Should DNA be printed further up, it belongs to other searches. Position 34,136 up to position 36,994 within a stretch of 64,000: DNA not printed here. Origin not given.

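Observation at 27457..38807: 11.3-kb integrative island in tRNA-Arg(CCG) with exact 49-bp att repeats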

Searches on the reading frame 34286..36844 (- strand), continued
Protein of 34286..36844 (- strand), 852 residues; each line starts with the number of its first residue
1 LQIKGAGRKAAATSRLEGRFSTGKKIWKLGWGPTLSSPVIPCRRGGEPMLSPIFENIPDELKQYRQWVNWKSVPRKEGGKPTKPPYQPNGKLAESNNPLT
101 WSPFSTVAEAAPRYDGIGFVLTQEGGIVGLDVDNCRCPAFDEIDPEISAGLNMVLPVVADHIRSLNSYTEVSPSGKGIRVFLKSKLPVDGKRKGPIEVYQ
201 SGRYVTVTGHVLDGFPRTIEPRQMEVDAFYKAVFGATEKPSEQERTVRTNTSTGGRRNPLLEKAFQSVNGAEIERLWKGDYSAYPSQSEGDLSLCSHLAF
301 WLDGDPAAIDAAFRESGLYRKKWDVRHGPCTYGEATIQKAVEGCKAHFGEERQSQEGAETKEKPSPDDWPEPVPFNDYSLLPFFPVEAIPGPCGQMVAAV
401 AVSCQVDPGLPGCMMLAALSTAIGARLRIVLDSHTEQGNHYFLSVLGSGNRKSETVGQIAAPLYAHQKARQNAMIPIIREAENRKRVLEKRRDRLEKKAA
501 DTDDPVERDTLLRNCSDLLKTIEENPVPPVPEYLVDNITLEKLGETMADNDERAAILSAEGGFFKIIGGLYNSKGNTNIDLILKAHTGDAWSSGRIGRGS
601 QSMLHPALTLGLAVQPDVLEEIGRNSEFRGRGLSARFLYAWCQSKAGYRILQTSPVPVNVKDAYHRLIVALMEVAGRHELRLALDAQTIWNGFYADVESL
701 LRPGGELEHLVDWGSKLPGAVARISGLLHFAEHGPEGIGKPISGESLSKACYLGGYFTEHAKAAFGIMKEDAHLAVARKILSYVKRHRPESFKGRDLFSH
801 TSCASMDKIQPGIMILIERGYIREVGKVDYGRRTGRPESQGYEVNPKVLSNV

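Call 32: search_dna_similar(query=window:34286-36700:-, collection=phages, mode=protein, max_rows=25)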
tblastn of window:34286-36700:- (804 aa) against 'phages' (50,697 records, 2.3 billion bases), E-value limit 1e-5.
Records with a match: 424; places in all: 425; records where one place covers at least 80% of the query: 1.
Best place of each record, by identity: <60% 424.
By first word of the organism name: Pseudomonas 82; Escherichia 52; Klebsiella 42; Stenotrophomonas 18; Xanthomonas 18; Lactobacillus 17; Vibrio 16; Salmonella 16; Listeria 15; Rhizobium 14; and 45 more.
By host as written in the record: - 29; Pseudomonas aeruginosa 27; Klebsiella pneumoniae 25; Escherichia coli 19; Stenotrophomonas maltophilia 12; Escherichia coli K-12 8; Pseudomonas syringae 8; Listeria monocytogenes 7; and 165 more.
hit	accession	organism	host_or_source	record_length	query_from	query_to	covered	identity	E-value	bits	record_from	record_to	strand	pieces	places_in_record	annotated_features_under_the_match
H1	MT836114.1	Bacteriophage sp.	human fecal samples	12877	9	798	98%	32.6%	6e-100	346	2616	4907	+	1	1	record has no annotation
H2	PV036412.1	phage NatCom_43819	human feces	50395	300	804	63%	34.9%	4e-69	255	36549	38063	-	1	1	DNA helicase | hypothetical protein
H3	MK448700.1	Streptococcus phage Javan191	Streptococcus equi ERR066395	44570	310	803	61%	30.2%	4e-47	188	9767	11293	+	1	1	DNA primase/helicase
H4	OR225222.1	Sphingomonas phage Kimi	Sphingomonas sp. LR55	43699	5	404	50%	29.4%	5e-26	121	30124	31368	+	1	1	DNA primase/helicase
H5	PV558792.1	Variovorax phage VCLv11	Variovorax sp. CL14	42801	6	404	50%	28.5%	1e-25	120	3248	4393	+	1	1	record has no annotation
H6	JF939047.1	Burkholderia phage vB_BceS_KL1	Burkholderia cenocepacia C6433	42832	6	404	50%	28.5%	1e-25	120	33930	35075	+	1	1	primase | transcriptional regulator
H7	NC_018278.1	Burkholderia phage vB_BceS_KL1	Burkholderia cenocepacia C6433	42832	6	404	50%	28.5%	1e-25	120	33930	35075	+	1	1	DNA primase | HTH DNA binding protein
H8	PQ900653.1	Sulfitobacter phage M39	Sulfitobacter sp. M39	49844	1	415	52%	27.3%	4e-16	90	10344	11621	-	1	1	record has no annotation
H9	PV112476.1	Pseudomonas phage LPPA15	Pseudomonas aeruginosa LPA102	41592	5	404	50%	28.1%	3e-27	125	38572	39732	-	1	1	hypothetical protein (x2)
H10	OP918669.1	Bacillus phage yong1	Bacillus subtilis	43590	6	293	36%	38.3%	1e-48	192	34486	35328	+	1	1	primase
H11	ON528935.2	Bacillus phage vB_BteM-A9Y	Bacillus tequilensis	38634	6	308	38%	36.2%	1e-49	196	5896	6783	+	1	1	DNA primase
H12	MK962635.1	Achromobacter phage vB_AxyS_19-32_Axy18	Achromobacter xylosoxidans I2BC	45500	2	404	50%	27.0%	5e-22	108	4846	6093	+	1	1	putative DNA primase/helicase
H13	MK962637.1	Achromobacter phage vB_AxyS_19-32_Axy20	Achromobacter xylosoxidans I2BC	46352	2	404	50%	27.0%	6e-22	108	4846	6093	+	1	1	putative DNA primase/helicase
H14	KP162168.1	Paracoccus phage vB_PmaS-R3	Paracoccus marcusii JL-65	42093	1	325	40%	33.1%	3e-31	138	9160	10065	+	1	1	primase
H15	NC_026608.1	Paracoccus phage vB_PmaS-R3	Paracoccus marcusii JL-65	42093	1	325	40%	33.1%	3e-31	138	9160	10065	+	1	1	DNA primase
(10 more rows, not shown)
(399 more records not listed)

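Call 33: search_dna_similar(query=window:34286-36700:-, collection=plasmids, mode=protein, max_rows=25)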
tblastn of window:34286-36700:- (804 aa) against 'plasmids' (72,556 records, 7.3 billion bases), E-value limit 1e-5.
Records with a match: 176; places in all: 205; records where one place covers at least 80% of the query: 0.
Best place of each record, by identity: <60% 176.
By first word of the organism name: Bacillus 17; Natrinema 15; Escherichia 13; Haloplanus 10; Halorussus 7; Legionella 7; Halomontanus 6; Haloprofundus 4; Natribaculum 4; Halorarius 4; and 54 more.
By predicted mobility (MOB-suite, as given by PLSDB): non-mobilizable 160; conjugative 15; mobilizable 1.
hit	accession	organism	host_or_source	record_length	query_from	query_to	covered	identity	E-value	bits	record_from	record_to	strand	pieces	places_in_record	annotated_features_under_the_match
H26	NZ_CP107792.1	Streptomyces sp. NBC_00562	-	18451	321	800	60%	35.9%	1e-67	251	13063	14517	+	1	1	YfjI family protein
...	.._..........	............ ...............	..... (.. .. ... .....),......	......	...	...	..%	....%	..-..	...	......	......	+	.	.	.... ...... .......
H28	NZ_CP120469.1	Halobaculum limi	cell culture,sediment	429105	9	320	39%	40.2%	4e-46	186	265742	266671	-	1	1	hypothetical protein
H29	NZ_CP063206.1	Haloferax gibbonsii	cultured ...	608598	9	330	40%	38.5%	8e-55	213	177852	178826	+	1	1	hypothetical protein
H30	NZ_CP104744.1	Haloferax lucentense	-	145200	7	330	40%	37.4%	8e-51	201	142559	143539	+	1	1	hypothetical protein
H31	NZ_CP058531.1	Halobaculum halophilum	cell culture,sediment in salt lake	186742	9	325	39%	37.8%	1e-51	204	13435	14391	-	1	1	hypothetical protein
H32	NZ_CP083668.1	Haloprofundus halobius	cell culture,salt lake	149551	5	294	36%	40.9%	1e-52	206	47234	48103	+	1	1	hypothetical protein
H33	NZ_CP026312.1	Salinigranum rubrum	cell culture,marine solar saltern brine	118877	1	293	36%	40.4%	2e-54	212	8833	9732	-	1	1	hypothetical protein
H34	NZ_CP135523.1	Halomontanus rarus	Salt lake,Salt lake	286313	7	314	38%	38.4%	2e-48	193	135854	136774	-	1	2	hypothetical protein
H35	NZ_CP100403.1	Halorussus aquaticus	cell culture,saline soil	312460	9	320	39%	37.9%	8e-52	204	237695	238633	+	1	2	hypothetical protein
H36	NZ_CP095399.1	Natribaculum luteum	cell culture,brine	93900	9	293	35%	41.4%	2e-56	218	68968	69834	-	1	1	hypothetical protein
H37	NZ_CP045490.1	Natronorubrum aibiense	single cell,Xinjiang Aibi Salt Lake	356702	9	293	35%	41.1%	2e-54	212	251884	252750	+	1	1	hypothetical protein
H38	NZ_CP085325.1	Salarchaeum japonicum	cell culture,commercial salt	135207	7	319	39%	37.3%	2e-50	200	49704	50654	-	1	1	hypothetical protein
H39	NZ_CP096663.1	Halorussus limi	cell culture,saline soil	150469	9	314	38%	38.0%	9e-54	210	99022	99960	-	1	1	hypothetical protein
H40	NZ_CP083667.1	Haloprofundus halobius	cell culture,salt lake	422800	9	294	36%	40.7%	2e-51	203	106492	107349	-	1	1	hypothetical protein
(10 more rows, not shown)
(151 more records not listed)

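Call 36: find_related_loci(query=A1, collection=viral_contigs, flank=10000)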
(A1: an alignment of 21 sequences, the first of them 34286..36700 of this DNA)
Query A1 (804 aa) in viral_contigs; peptide patterns used: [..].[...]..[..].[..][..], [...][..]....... (x = any residue, [..] = any of these).
600 stretches matched a pattern (row limit reached: there are more); 590 encode a relative of the query (tblastn E <= 1e-3); the best 80 are kept; 80 distinct loci.
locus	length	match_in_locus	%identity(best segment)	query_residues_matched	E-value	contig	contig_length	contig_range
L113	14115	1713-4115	32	11-801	4e-110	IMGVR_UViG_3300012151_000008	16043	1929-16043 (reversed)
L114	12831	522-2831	31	6-804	2e-103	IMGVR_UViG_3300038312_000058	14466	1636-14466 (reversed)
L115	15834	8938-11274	30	3-801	1e-86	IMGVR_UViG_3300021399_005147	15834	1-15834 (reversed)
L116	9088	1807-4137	31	4-797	5e-86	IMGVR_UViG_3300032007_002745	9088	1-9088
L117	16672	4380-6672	33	11-798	1e-85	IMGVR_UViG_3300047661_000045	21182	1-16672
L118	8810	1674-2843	37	9-410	2e-72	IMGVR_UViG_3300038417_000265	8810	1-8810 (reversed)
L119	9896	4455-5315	40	12-312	6e-59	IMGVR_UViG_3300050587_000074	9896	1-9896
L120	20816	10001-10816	42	10-295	7e-59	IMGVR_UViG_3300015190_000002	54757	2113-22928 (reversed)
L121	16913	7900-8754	40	8-299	1e-57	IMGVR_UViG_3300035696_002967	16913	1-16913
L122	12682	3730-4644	37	5-318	4e-56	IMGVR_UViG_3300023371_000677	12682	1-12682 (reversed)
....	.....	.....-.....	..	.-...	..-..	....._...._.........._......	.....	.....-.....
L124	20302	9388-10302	37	5-318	5e-56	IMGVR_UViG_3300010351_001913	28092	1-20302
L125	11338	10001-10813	41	6-293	2e-55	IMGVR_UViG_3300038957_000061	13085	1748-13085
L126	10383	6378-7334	41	2-320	2e-55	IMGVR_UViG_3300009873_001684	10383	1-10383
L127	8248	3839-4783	37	9-341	1e-54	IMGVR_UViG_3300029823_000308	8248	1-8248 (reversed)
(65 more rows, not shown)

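Call 47: search_protein_families(library=pfam, alignment_id=A2, max_evalue=0.001)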
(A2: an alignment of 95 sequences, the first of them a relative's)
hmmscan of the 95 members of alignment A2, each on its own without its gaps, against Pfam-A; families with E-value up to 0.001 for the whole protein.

A. member 1, L036:7465-8727:+ (420 aa): 2 families
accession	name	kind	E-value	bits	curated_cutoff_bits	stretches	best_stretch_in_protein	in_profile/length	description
PF00589.27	Phage_integrase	-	3.8e-30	105.3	27.1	1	221-388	2-170/172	Phage integrase family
PF24624.1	Int_N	-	0.00016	22.7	27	1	146-210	33-97/100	Phage integrase, N-terminal domain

B. families by the number of members that match (of 95 scanned): 33 families (the first 25 are shown)
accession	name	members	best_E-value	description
PF00589.27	Phage_integrase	7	9.3e-32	Phage integrase family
PF22763.1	NrS1-1_pol-like_HBD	7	1.5e-29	NrS-1 polymerase HBD domain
PF12728.13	HTH_17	3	2.5e-11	Helix-turn-helix domain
PF13443.12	HTH_26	2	1.6e-20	Cro/C1-type HTH DNA-binding domain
PF13481.12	AAA_25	2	1.5e-19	AAA domain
PF01381.28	HTH_3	2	7.5e-11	Helix-turn-helix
PF13148.11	DUF3987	2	4.4e-10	Protein of unknown function (DUF3987)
PF13560.12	HTH_31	2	1.7e-08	Helix-turn-helix domain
PF12844.13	HTH_19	2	1.8e-05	Helix-turn-helix domain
PF07589.16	PEP-CTERM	2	0.00078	PEP-CTERM motif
PF13707.11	RloB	1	4.2e-40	RloB-like protein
PF13304.12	AAA_21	1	7.2e-37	AAA domain, putative AbiEii toxin, Type IV TA system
PF10592.14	AIPR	1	4.4e-33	AIPR protein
PF05065.19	Phage_capsid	1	5.9e-21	Phage capsid family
PF13479.12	AAA_24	1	2.5e-20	AAA domain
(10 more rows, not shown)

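Call 48: search_protein_families(library=phrogs, alignment_id=A2, max_evalue=0.00001)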
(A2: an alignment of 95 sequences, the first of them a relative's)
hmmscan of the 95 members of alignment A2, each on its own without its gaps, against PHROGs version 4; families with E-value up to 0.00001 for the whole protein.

A. member 1, L036:7465-8727:+ (420 aa): 5 families
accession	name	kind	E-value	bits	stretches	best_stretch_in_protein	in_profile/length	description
phrog_1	-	integration and excision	2.7e-62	212.9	1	9-406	97-455/611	integrase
phrog_216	-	integration and excision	2.2e-38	133.1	1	186-404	20-242/301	integrase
phrog_7685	-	integration and excision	2.4e-10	41.4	1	344-401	180-238/240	integrase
phrog_35951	-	unknown function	4.2e-10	41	1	346-405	22-81/97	-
phrog_7269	-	integration and excision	5.2e-08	33.7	1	343-396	26-79/89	integrase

B. families by the number of members that match (of 95 scanned): 67 families (the first 25 are shown)
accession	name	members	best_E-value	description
phrog_1829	-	7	2.1e-92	DNA primase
phrog_13901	-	7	6.4e-82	DNA primase/helicase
phrog_1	-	7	3.2e-64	integrase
phrog_3022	-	7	5.2e-48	DNA primase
phrog_216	-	7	4.9e-39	integrase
phrog_8643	-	7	9.5e-26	DNA polymerase/primase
phrog_15962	-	7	2.7e-21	DNA primase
phrog_35045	-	5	1.2e-14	DNA primase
phrog_7685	-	4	3.7e-13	integrase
phrog_35951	-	3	9.2e-16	-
phrog_7269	-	3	1.6e-10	integrase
phrog_8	-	2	8.2e-10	transcriptional regulator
phrog_66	-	2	9.7e-09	excisionase and transcriptional regulator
phrog_2967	-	2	1.2e-07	transcriptional regulator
phrog_3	-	2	1.9e-07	transcriptional repressor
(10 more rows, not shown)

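Call 49: search_protein_families(library=ncbifam, proteins=[window:34286-36700:-], max_evalue=0.01)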
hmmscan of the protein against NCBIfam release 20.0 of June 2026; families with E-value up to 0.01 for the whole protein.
window:34286-36700:- (804 aa): 0 families

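Call 50: search_protein_families(library=padloc, proteins=[window:34286-36700:-], max_evalue=0.01)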
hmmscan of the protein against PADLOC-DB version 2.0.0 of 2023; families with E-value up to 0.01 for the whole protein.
window:34286-36700:- (804 aa): 0 families

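Call 75: find_encoding_contigs(protein=P0016, flank=10000, max_places=3)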
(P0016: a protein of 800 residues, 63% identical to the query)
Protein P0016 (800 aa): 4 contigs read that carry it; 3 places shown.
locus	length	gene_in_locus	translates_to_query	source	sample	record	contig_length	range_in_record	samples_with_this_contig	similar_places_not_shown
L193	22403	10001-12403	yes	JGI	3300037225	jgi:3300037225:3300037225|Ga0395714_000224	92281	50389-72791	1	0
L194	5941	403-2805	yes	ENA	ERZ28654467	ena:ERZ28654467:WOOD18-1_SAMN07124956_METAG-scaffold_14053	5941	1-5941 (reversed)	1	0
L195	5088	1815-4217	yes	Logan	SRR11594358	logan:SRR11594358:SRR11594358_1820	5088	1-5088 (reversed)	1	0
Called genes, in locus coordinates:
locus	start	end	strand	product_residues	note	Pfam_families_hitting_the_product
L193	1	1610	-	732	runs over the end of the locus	PF01627:Hpt, PF02895:H-kinase_dim, PF02518:HATPase_c, PF01584:CheW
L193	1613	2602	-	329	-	PF00072:Response_reg, PF01339:CheB_methylest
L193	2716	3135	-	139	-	PF13690:CheX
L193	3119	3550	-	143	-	PF00072:Response_reg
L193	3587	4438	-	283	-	PF08668:HDOD, PF01966:HD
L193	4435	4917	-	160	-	PF03975:CheD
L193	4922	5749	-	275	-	PF03705:CheR_N, PF08241:Methyltransf_11 (faint), PF01739:CheR, PF13649:Methyltransf_25 (faint)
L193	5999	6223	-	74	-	-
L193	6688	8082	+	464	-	PF00072:Response_reg, PF00158:Sigma54_activat, PF14532:Sigma54_activ_2, PF00004:AAA (weak), PF07728:AAA_5, PF25601:AAA_lid_14, PF02954:HTH_8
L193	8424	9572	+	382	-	PF00589:Phage_integrase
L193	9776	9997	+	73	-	-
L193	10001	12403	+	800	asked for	PF22763:NrS1-1_pol-like_HBD, PF13148:DUF3987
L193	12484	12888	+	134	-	-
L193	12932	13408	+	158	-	-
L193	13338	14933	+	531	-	-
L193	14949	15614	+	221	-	-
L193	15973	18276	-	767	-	PF13166:AAA_13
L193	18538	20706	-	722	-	PF03235:GmrSD_N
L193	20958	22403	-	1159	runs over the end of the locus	PF02384:N6_Mtase (faint), PF07669:Eco57I (faint), PF18135:Type_ISP_C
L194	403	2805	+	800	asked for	PF22763:NrS1-1_pol-like_HBD, PF13148:DUF3987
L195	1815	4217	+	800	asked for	PF22763:NrS1-1_pol-like_HBD, PF13148:DUF3987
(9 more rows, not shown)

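Call 76: find_encoding_contigs(protein=P0013, flank=10000, max_places=3)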
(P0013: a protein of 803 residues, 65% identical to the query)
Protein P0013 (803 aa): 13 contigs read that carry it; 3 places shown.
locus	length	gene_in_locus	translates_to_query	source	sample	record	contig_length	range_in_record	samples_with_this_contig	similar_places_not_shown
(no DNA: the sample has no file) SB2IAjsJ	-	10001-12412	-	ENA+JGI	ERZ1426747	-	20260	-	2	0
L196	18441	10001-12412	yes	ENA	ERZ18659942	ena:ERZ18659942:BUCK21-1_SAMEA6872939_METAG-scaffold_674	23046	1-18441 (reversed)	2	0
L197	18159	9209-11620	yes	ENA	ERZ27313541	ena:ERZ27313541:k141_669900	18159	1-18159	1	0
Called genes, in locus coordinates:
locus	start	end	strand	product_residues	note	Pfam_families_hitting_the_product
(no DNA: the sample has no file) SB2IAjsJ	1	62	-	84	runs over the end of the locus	PF06794:UPF0270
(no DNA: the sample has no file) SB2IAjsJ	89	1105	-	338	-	PF13310:Virulence_RhuM, PF02661:Fic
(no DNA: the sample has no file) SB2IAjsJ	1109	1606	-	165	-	PF14196:ATC_hydrolase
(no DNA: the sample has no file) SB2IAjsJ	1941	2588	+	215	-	PF12710:HAD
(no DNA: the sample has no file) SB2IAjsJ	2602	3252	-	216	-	PF03588:Leu_Phe_trans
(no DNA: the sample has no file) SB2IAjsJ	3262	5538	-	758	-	PF02861:Clp_N, PF23569:NBD_SMAX1 (weak), PF00004:AAA, PF17871:AAA_lid_9, PF07724:AAA_2, PF07728:AAA_5, PF00004:AAA, PF10431:ClpB_D2-small, +7 more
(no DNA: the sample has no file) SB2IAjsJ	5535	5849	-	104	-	PF02617:ClpS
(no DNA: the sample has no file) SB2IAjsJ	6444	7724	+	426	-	PF00589:Phage_integrase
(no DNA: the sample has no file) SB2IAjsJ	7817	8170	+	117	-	PF13560:HTH_31 (weak), PF01381:HTH_3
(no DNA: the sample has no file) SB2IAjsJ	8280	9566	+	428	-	-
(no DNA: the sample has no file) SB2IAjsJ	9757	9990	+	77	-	-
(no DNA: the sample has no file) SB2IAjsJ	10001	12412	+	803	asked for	PF22763:NrS1-1_pol-like_HBD, PF13148:DUF3987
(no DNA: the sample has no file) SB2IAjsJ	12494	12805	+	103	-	-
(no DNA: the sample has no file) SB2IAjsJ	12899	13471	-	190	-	-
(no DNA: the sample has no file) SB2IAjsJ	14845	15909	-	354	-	PF02368:Big_2 (weak)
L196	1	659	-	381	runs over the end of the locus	PF00817:IMS, PF11798:IMS_HHH, PF21999:IMS_HHH_1 (weak), PF11799:IMS_C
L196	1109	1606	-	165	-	PF14196:ATC_hydrolase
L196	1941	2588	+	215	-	PF12710:HAD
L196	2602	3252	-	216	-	PF03588:Leu_Phe_trans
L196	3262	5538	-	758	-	PF02861:Clp_N, PF23569:NBD_SMAX1 (weak), PF00004:AAA, PF17871:AAA_lid_9, PF07724:AAA_2, PF07728:AAA_5, PF00004:AAA, PF10431:ClpB_D2-small, +7 more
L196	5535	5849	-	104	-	PF02617:ClpS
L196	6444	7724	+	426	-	PF00589:Phage_integrase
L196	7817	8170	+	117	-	PF13560:HTH_31 (weak), PF01381:HTH_3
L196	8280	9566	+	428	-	-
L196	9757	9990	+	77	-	-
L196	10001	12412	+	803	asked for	PF22763:NrS1-1_pol-like_HBD, PF13148:DUF3987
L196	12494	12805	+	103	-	-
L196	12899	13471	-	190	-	-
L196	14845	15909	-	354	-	PF02368:Big_2 (weak)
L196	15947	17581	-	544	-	PF00656:Peptidase_C14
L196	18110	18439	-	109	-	?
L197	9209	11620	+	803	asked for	PF22763:NrS1-1_pol-like_HBD, PF13148:DUF3987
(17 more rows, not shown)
